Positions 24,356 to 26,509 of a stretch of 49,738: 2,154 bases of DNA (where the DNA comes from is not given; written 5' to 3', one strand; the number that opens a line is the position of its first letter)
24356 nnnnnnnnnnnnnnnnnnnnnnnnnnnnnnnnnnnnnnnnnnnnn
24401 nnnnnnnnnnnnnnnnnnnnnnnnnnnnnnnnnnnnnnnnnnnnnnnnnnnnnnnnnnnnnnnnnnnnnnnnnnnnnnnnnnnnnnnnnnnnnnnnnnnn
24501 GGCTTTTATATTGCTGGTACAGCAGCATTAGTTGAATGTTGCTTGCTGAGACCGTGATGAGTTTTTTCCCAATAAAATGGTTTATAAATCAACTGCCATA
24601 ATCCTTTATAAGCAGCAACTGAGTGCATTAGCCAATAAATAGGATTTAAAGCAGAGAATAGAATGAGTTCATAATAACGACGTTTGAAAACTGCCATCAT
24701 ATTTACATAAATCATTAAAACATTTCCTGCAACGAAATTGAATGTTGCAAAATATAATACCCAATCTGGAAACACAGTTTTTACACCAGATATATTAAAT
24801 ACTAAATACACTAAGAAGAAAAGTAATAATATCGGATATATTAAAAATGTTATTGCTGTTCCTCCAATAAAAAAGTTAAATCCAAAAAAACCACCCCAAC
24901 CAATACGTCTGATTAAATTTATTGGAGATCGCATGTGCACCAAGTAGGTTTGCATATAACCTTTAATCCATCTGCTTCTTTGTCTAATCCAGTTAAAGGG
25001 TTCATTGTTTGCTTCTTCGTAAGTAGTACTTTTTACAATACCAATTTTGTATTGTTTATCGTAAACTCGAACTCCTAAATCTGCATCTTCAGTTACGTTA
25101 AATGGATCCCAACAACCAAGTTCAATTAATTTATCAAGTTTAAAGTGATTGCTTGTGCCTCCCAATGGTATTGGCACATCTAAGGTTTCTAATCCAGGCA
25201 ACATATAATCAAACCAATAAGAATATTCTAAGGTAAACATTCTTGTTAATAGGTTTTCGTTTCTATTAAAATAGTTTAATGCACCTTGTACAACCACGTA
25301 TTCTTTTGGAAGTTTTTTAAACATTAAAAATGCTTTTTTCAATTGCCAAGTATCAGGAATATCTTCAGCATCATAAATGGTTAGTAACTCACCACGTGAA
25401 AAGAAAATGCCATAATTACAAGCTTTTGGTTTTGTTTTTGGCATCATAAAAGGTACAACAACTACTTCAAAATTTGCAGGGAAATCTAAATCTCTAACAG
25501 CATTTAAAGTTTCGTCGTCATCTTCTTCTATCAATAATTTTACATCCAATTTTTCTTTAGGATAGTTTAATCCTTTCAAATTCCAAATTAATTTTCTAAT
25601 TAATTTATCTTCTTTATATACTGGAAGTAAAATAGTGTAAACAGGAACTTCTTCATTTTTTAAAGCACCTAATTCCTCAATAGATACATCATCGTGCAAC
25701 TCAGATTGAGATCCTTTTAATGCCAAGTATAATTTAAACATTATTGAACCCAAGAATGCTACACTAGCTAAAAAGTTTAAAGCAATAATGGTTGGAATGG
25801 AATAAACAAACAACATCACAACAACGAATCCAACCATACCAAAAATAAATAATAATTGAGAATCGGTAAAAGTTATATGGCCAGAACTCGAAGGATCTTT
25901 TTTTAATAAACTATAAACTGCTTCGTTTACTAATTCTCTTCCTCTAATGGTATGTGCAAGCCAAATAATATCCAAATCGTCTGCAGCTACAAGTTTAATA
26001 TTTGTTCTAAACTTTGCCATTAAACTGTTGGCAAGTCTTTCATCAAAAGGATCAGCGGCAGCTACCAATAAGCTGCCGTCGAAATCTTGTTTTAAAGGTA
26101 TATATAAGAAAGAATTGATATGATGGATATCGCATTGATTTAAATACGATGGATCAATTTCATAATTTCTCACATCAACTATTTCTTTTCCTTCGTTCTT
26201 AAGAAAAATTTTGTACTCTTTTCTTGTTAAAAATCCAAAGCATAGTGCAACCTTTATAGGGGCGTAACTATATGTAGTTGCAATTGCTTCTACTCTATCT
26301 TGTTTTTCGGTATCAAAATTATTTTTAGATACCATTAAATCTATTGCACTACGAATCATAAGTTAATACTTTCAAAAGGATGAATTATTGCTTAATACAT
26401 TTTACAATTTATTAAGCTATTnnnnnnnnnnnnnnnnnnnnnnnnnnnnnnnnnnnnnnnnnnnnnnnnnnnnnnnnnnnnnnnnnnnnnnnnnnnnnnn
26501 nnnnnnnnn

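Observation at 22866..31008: Non-canonical Bcs-like synthase-dependent exopolysaccharide module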

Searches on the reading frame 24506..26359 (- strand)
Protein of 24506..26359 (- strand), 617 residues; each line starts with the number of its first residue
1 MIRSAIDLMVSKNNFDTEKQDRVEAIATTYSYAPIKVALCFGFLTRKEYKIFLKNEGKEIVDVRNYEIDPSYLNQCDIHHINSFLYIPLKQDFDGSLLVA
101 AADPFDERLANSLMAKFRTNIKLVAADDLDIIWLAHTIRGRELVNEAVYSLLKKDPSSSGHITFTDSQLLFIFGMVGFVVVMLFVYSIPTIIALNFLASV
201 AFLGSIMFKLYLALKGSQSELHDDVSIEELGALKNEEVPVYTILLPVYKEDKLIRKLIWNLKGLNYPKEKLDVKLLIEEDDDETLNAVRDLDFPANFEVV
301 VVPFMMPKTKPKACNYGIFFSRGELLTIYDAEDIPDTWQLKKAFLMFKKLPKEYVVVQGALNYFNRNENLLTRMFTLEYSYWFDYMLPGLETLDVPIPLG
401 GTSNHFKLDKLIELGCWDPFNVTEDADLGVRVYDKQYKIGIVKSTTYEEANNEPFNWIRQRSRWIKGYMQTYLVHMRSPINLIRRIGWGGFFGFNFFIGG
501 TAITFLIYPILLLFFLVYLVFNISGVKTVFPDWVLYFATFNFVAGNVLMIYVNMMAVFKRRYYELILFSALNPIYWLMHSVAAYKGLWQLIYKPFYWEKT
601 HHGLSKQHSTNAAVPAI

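Call 4: search_protein_families(library=pfam, proteins=[window:24506-26359:-], max_evalue=0.1)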
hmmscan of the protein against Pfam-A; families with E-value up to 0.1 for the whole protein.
window:24506-26359:- (617 aa): 6 families
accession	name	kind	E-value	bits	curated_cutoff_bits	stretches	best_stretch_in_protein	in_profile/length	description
PF13632.12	Glyco_trans_2_3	-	3.6e-17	63.3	27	1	327-521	3-192/198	Glycosyl transferase family group 2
PF13641.12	Glyco_tranf_2_3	-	2.5e-14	54.3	27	1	241-467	3-230/230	Glycosyltransferase like family 2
PF05157.20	MshEN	-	1.8e-09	37.9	23.1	1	59-141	4-86/90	MshEN domain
PF00535.33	Glycos_transf_2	-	1.1e-06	29.1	23.3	1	242-378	1-132/168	Glycosyl transferase family 2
PF18093.7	Trm5_N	-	0.078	13.2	22.7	0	76-95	26-45/47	tRNA methyltransferase 5 N-terminal domain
PF03452.20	Anp1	-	0.087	12.7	28.8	0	242-288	24-72/263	Anp1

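Call 5: search_protein_families(library=ncbifam, proteins=[window:24506-26359:-], max_evalue=0.1)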
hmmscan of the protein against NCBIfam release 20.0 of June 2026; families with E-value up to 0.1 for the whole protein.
window:24506-26359:- (617 aa): 5 families
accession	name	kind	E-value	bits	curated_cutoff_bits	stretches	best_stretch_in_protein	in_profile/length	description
TIGR03937.1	PgaC_IcaA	equivalog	6.8e-14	51.6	422.3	1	227-583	33-383/407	poly-beta-1,6-N-acetyl-D-glucosamine synthase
TIGR03030.1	CelA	equivalog_domain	7.5e-12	44.1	699.1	1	233-539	125-444/714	UDP-forming cellulose synthase catalytic subunit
TIGR03111.1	glyc2_xrt_Gpos1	hypoth_equivalog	7.8e-11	41.4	363.95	1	209-597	21-414/439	TIGR03111 family XrtG-associated glycosyltransferase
NF053846.1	glyco_with_XrtP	equivalog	3.2e-05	22.8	520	1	416-601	246-436/440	XrtP-associated glycosyltransferase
TIGR03965.1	mycofact_glyco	equivalog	0.021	13.7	280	1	233-343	68-175/467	mycofactocin biosynthesis glycosyltransferase MftF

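Call 7: find_homologous_proteins(query=window:24506-26359:-)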
Query window:24506-26359:- (617 aa): 8000 proteins with E <= 0.001 among 8000 candidates; the best 120 are listed.
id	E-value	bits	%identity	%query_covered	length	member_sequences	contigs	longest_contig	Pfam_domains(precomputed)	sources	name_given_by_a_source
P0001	0.0e+0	1261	86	100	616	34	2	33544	PF13632.13,PF05157.21,PF13641.13,PF00535.33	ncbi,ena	-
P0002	0.0e+0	1251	86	100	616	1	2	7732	PF13632.13,PF05157.21,PF13641.13,PF00535.33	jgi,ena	-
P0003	0.0e+0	1240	86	99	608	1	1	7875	PF13632.13,PF05157.21,PF13641.13,PF00535.33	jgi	jgi:cellulose synthase/poly-beta-1,6-N-acetylglucosamine synthase-like glycosyltransferase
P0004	0.0e+0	1236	85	100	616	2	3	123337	PF13632.13,PF05157.21,PF00535.33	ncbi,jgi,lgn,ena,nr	ncbi:MAG: glycosyltransferase [Chitinophagaceae bacterium]|nr:glycosyltransferase [Chitinophagaceae 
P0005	0.0e+0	1233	85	100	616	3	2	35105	PF13632.13,PF05157.21,PF13641.13,PF00535.33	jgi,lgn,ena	jgi:cellulose synthase/poly-beta-1,6-N-acetylglucosamine synthase-like glycosyltransferase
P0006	0.0e+0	1231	84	100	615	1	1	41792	PF13632.13,PF05157.21,PF13641.13,PF00535.33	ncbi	-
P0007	0.0e+0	1229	84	100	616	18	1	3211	PF13632.13,PF05157.21,PF00535.33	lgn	-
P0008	0.0e+0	1214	84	99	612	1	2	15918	PF13632.13,PF05157.21,PF13641.13,PF00535.33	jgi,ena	-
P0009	0.0e+0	1211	83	99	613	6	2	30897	PF13632.13,PF05157.21,PF13641.13,PF00535.33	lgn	-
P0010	0.0e+0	1203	83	100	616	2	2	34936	PF13632.13,PF05157.21,PF13641.13,PF00535.33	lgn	-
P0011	0.0e+0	1183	80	100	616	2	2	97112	PF13632.13,PF05157.21,PF13641.13,PF00535.33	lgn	-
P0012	0.0e+0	1168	80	100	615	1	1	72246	PF13632.13,PF05157.21,PF13641.13,PF00535.33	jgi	jgi:glycosyltransferase XagB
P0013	0.0e+0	1117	76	99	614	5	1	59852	PF13632.13,PF05157.21,PF13641.13,PF00535.33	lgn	-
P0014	0.0e+0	1107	76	100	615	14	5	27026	PF13632.13,PF05157.21,PF13641.13,PF00535.33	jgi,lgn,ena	jgi:cellulose synthase/poly-beta-1,6-N-acetylglucosamine synthase-like glycosyltransferase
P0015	0.0e+0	1056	72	100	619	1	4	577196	PF13632.13,PF05157.21,PF13641.13,PF00535.33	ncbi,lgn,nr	ncbi:MAG: glycosyltransferase [Bacteroidetes bacterium]|nr:glycosyltransferase [Bacteroidota bacteri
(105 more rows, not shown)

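Call 10: find_related_loci(query=window:24506-26359:-, collection=genome_contigs, flank=10000)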
Query window:24506-26359:- (617 aa) in genome_contigs; peptide patterns used: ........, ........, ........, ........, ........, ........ (x = any residue, [..] = any of these).
599 stretches matched a pattern (row limit reached: there are more); 485 encode a relative of the query (tblastn E <= 1e-3); the best 80 are kept; 80 distinct loci.
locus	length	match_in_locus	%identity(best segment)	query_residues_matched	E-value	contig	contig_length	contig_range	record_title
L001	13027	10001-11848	88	1-617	0e+0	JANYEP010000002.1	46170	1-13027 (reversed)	MAG: Chitinophagaceae bacterium isolate 338R_metabinner_28 338R_k141_1475765, whole genome shotgun sequence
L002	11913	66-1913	86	1-617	0e+0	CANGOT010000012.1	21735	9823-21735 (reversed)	MAG: Chitinophagaceae bacterium isolate Jr-7aug17-137 genome assembly, contig: Jr-7aug17-C3788, whole genome shotgun seq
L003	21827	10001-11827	87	1-609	0e+0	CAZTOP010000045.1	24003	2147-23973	MAG TPA_asm: uncultured Chitinophagaceae bacterium isolate SRP285395_co2_315 genome assembly, contig: NODE_3347_length_2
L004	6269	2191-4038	85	1-617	0e+0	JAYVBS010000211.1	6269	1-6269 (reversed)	MAG: Chitinophagaceae bacterium isolate GL29_DN_metabinner_7 GL29_DN_metabinner_7_210, whole genome shotgun sequence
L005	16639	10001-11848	87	1-617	0e+0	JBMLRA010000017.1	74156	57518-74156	MAG: Chitinophagaceae bacterium isolate LE_363851 NODE_318_length_74156_cov_7.017112, whole genome shotgun sequence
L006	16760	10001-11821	85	1-607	0e+0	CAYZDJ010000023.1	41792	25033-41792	MAG TPA_asm: uncultured Chitinophagaceae bacterium isolate SRP285395_co2_132 genome assembly, contig: NODE_1386_length_4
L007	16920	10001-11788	82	1-607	0e+0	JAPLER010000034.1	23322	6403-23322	MAG: Bacteroidetes bacterium isolate LacPavin_0818_WC55_MAG_32_7 LacPavin_0818_WC55_scaffold_788834, whole genome shotgu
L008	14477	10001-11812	76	1-604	0e+0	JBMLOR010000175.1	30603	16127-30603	MAG: Chitinophagaceae bacterium isolate LE_186795 NODE_1655_length_30603_cov_13.401074, whole genome shotgun sequence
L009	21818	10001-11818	73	1-606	0e+0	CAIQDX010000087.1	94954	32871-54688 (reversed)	MAG: uncultured Chitinophagaceae bacterium isolate Umea2p3_bin-1345 genome assembly, contig: bin-1345:087/147, whole gen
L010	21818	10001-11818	73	1-606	0e+0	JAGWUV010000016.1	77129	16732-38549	MAG: Bacteroidota bacterium isolate REEB404 contig-150_216, whole genome shotgun sequence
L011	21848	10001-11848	72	1-616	0e+0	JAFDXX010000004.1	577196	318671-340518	MAG: Bacteroidetes bacterium isolate SZAS-36 CK_MAG-13__4__length-577196, whole genome shotgun sequence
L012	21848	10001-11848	71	1-616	0e+0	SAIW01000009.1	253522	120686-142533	MAG: Chitinophagaceae bacterium isolate CW01 Ga0182890_109, whole genome shotgun sequence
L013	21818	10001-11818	73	1-606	0e+0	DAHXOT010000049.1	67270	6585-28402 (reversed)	MAG TPA_asm: Hydrotalea sp. isolate clean1974 k141_123549, whole genome shotgun sequence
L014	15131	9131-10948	73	1-606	0e+0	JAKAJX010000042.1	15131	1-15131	MAG: Bacteroidetes bacterium isolate WY4.bin32 NODE_4869_length_15131_cov_1.517995, whole genome shotgun sequence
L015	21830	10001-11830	71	1-610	0e+0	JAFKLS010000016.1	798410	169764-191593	MAG: Sphingobacteriia bacterium isolate SCN18_14_9_16_R3_B_37_82 SCN18_14_9_16_R3_B_scaffold_3, whole genome shotgun seq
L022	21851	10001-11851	67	4-616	0e+0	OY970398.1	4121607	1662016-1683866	MAG: uncultured Chitinophagaceae bacterium isolate MFD02832.bin.c.2 genome assembly, chromosome: 1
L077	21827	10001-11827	63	2-611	0e+0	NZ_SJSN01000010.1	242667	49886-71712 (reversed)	Pedobacter frigidisoli strain RP-3-11 contig10, whole genome shotgun sequence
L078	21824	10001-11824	62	4-612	0e+0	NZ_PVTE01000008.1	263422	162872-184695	Spirosoma oryzae strain DSM 28354 Ga0180994_108, whole genome shotgun sequence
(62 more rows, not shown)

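Call 21: search_solved_structures(query=window:24506-26359:-, max_evalue=0.01)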
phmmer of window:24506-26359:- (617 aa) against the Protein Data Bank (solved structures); distinct sequences matched with E-value up to 0.01: 6.
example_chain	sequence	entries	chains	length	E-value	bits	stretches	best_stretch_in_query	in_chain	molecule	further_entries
5ej1_A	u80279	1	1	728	5.6e-06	28.3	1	320-531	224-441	Putative cellulose synthase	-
4hg6_A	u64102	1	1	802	7e-06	28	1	320-532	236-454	Cellulose Synthase Subunit A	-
4p00_A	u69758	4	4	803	7e-06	28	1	320-532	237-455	Cellulose Synthase A subunit | Cellulose Synthase subunit A | Putative cellulose synthase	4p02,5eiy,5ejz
6p61_A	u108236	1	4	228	5.2e-05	25.1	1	237-447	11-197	Glycosyltransferase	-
6yv7_B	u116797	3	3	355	0.00054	21.8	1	239-334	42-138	Glycosyl transferase, family 2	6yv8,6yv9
6yv7_A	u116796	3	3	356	0.00054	21.8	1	239-334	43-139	Glycosyl transferase, family 2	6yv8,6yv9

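Call 24: search_dna_similar(query=window:24506-26359:-, collection=plasmids, mode=protein, max_rows=25)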
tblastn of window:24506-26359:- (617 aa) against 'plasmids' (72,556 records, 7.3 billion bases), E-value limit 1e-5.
Records with a match: 59; places in all: 62; records where one place covers at least 80% of the query: 3.
Best place of each record, by identity: <60% 59.
By first word of the organism name: Lactiplantibacillus 11; Acinetobacter 7; Levilactobacillus 5; Neorhizobium 3; Listeria 3; Bacillus 3; Natrinema 3; Rhizobium 2; Geobacillus 1; Hyphomicrobiales 1; and 20 more.
By predicted mobility (MOB-suite, as given by PLSDB): non-mobilizable 28; mobilizable 22; conjugative 9.
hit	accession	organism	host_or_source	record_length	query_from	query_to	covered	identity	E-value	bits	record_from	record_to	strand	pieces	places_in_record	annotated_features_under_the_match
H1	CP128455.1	Geobacillus stearothermophilus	whole genome,Mungang Hot spring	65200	36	608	93%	46.6%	5e-134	440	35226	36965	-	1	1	glycosyltransferase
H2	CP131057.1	Hyphomicrobiales bacterium UR115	tomato,bacteria,rhizosphere soil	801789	7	605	97%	42.1%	2e-124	412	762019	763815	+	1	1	none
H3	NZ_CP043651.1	Frigoribacterium sp. NBH87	pure culture,soil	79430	86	607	85%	45.3%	5e-137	449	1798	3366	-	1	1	glycosyltransferase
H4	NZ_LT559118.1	Nonomuraea gerenzanensis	-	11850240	197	604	66%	44.9%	4e-94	324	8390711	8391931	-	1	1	none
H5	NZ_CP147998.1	Neorhizobium sp. EC2-8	-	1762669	132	613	78%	33.1%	3e-62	231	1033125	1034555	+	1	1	record has no annotation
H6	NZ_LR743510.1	Methylobacterium bullatum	-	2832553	233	615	62%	38.8%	3e-68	249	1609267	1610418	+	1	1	none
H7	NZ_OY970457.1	Mycobacterium riyadhense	-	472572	189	602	67%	35.4%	6e-71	256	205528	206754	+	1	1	glycosyltransferase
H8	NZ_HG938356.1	Neorhizobium galegae bv. officinalis bv. officinalis str. ...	Galega officinalis root nodule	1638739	234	615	62%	37.4%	2e-64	237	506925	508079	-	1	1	record has no annotation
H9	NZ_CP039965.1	Pseudorhodobacter turbinis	single bacterial isolate,Turban shell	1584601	237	603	59%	36.0%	5e-68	248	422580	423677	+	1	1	record has no annotation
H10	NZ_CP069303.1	Shinella sp. PSBB067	monoisolate,Minnesota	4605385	239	484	40%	44.7%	2e-62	232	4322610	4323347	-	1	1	none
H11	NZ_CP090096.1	Neorhizobium galegae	Galega,Cell culture,Plant nodule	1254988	234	483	41%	42.8%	2e-60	226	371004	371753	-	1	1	record has no annotation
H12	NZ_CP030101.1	Listeria monocytogenes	Environment,water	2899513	194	467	44%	28.7%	2e-17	95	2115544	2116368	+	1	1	none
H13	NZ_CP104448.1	Acinetobacter baumannii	Homo sapiens,sputum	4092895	194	479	46%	27.1%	1e-14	85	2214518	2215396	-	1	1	none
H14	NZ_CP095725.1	Listeria innocua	Homo sapiens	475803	194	467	44%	28.1%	2e-16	92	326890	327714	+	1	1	glycosyltransferase family 2 protein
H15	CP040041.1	Acinetobacter baumannii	Homo sapiens,blood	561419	194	479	46%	26.8%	1e-13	82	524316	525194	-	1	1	glycosyltransferase family 2 protein | hypothetical protein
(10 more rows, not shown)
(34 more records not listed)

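Call 25: get_annotated_region(hit=H1, flank=8000)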
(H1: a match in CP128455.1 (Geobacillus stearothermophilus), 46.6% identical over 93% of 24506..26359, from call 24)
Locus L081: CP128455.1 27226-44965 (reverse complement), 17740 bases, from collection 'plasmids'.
description: Geobacillus stearothermophilus strain EF60063 plasmid pEF60063-1, complete sequence
organism: Geobacillus stearothermophilus (NCBI taxid 1422)
taxonomy: Bacteria; Bacillota; Bacilli; Bacillales; Bacillaceae; Geobacillus; Geobacillus stearothermophilus
host: -; source: whole genome,Mungang Hot spring; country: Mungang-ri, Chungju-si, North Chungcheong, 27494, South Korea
typing (MOB-suite, as given by PLSDB): conjugative; relaxase MOBQ; mating-pair formation MPF_T
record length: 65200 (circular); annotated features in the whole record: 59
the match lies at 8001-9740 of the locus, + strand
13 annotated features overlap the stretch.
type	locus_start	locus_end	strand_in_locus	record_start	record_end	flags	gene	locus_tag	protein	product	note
CDS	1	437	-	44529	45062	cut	-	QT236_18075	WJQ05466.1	hypothetical protein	-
CDS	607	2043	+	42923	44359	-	-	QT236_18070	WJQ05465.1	DDE-type integrase/transposase/recombinase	-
CDS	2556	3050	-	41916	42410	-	-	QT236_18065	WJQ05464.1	hypothetical protein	-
CDS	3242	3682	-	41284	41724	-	radC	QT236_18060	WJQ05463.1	DNA repair protein RadC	-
CDS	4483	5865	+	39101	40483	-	-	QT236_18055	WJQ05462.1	sugar phosphate nucleotidyltransferase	-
CDS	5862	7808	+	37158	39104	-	-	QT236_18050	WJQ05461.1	cellulose biosynthesis cyclic di-GMP-binding regulatory protein BcsB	-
CDS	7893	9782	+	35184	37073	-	-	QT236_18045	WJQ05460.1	glycosyltransferase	-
CDS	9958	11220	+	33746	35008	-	-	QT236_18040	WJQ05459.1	glycosyltransferase family 39 protein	-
CDS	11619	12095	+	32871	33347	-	-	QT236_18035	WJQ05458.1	hypothetical protein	-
CDS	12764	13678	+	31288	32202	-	-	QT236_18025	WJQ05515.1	tyrosine-type recombinase/integrase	-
CDS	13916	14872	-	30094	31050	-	-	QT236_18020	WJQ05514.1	trypsin-like serine protease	-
CDS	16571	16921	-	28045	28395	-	-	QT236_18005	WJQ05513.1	DUF3221 domain-containing protein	-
CDS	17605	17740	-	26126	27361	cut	-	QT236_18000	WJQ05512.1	IS256 family transposase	-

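Call 26: get_annotated_region(hit=H2, flank=8000)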
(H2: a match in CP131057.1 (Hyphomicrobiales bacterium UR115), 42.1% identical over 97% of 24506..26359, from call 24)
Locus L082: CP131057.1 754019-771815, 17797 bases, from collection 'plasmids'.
description: Hyphomicrobiales bacterium UR115 plasmid unnamed, complete sequence
organism: Hyphomicrobiales bacterium UR115 (NCBI taxid 3064829)
taxonomy: Bacteria; Pseudomonadota; Alphaproteobacteria; Hyphomicrobiales; ; ; Hyphomicrobiales bacterium UR115
host: -; source: tomato,bacteria,rhizosphere soil; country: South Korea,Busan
typing (MOB-suite, as given by PLSDB): non-mobilizable
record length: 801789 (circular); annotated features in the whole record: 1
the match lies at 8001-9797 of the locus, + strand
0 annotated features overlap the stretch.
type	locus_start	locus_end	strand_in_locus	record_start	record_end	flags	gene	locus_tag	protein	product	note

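Call 27: get_annotated_region(hit=H3, flank=8000)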
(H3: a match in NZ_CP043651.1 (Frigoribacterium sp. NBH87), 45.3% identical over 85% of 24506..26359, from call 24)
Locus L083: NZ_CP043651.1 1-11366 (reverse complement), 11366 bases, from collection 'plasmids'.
description: Frigoribacterium sp. NBH87 plasmid unnamed1, complete sequence
organism: Frigoribacterium sp. NBH87 (NCBI taxid 2596916)
taxonomy: Bacteria; Actinomycetota; Actinomycetes; Micrococcales; Microbacteriaceae; Frigoribacterium; Frigoribacterium sp. NBH87
host: -; source: pure culture,soil; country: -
typing (MOB-suite, as given by PLSDB): non-mobilizable
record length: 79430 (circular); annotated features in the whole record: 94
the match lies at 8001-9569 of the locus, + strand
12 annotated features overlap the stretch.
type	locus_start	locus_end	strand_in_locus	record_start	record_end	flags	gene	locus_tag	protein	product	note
CDS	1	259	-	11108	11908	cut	-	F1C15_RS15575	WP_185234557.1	hypothetical protein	-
CDS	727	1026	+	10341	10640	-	-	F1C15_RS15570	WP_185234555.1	hypothetical protein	-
CDS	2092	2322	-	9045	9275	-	-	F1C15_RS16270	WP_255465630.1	hypothetical protein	-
CDS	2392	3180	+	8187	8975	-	-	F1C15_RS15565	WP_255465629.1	TetR family transcriptional regulator C-terminal domain-containing protein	-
CDS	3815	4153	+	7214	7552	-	-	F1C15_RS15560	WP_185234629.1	Lsr2 family protein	-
CDS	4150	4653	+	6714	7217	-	-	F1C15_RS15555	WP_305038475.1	CarD family transcriptional regulator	-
CDS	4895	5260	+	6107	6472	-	-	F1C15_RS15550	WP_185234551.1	hypothetical protein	-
CDS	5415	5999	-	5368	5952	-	-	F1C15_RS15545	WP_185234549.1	recombinase family protein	GO:0006310 - DNA recombination [Evidence IEA]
CDS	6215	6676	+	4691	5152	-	-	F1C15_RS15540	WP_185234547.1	MarR family transcriptional regulator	GO:0006355 - regulation of DNA-templated transcription [Evidence IEA]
CDS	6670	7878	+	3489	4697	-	-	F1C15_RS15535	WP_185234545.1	hypothetical protein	-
CDS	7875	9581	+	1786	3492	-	-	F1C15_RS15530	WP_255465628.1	glycosyltransferase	-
CDS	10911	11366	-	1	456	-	-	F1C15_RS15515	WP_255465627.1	DUF4396 domain-containing protein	-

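Call 29: search_protein_families(library=pfam, proteins=[L081:9958-11220:+, L081:7893-9782:+, L081:5862-7808:+, L081:4483-5865:+, L083:6670-7878:+], max_evalue=0.01)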
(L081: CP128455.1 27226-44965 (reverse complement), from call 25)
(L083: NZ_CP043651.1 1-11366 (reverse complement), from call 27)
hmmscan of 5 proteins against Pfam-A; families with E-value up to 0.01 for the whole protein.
L081:9958-11220:+ (420 aa): 1 family
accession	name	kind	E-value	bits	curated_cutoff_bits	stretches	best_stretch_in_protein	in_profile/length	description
PF13231.12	PMT_2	-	2.2e-05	25.2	26.1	1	41-166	26-152/160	Dolichyl-phosphate-mannose-protein mannosyltransferase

L081:7893-9782:+ (629 aa): 4 families
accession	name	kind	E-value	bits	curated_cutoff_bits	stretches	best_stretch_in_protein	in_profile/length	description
PF13632.12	Glyco_trans_2_3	-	5e-21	75.9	27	1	334-529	2-182/198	Glycosyl transferase family group 2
PF13641.12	Glyco_tranf_2_3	-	5.3e-20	72.9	27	1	249-475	3-230/230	Glycosyltransferase like family 2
PF00535.33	Glycos_transf_2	-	5.5e-14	52.9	23.3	1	250-394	1-142/168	Glycosyl transferase family 2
PF13506.12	Glyco_transf_21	-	0.00015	21.8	21.7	1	310-474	8-174/174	Glycosyl transferase family 21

L081:5862-7808:+ (648 aa): 1 family
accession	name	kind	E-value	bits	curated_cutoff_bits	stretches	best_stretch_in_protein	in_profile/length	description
PF03170.19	BcsB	-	2e-11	43.4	21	2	33-163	5-131/606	Bacterial cellulose synthase subunit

L081:4483-5865:+ (460 aa): 5 families
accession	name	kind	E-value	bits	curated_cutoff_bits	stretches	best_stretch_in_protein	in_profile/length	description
PF00483.29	NTP_transferase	-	5.2e-29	102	21.2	1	4-266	3-239/245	Nucleotidyl transferase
PF01050.24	MannoseP_isomer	-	8.1e-16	58.7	23.6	1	337-440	14-114/116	Mannose-6-phosphate isomerase C-terminal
PF07883.17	Cupin_2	-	9.5e-09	35.3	27.2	1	361-420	3-61/70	Cupin domain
PF12804.13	NTP_transf_3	-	0.00054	20.6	27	1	4-128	2-107/160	MobA-like NTP transferase domain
PF22640.1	ManC_GMP_beta-helix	-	0.007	16.7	27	0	291-328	18-55/55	MannoseP isomerase/GMP-like beta-helix domain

L083:6670-7878:+ (402 aa): 0 families
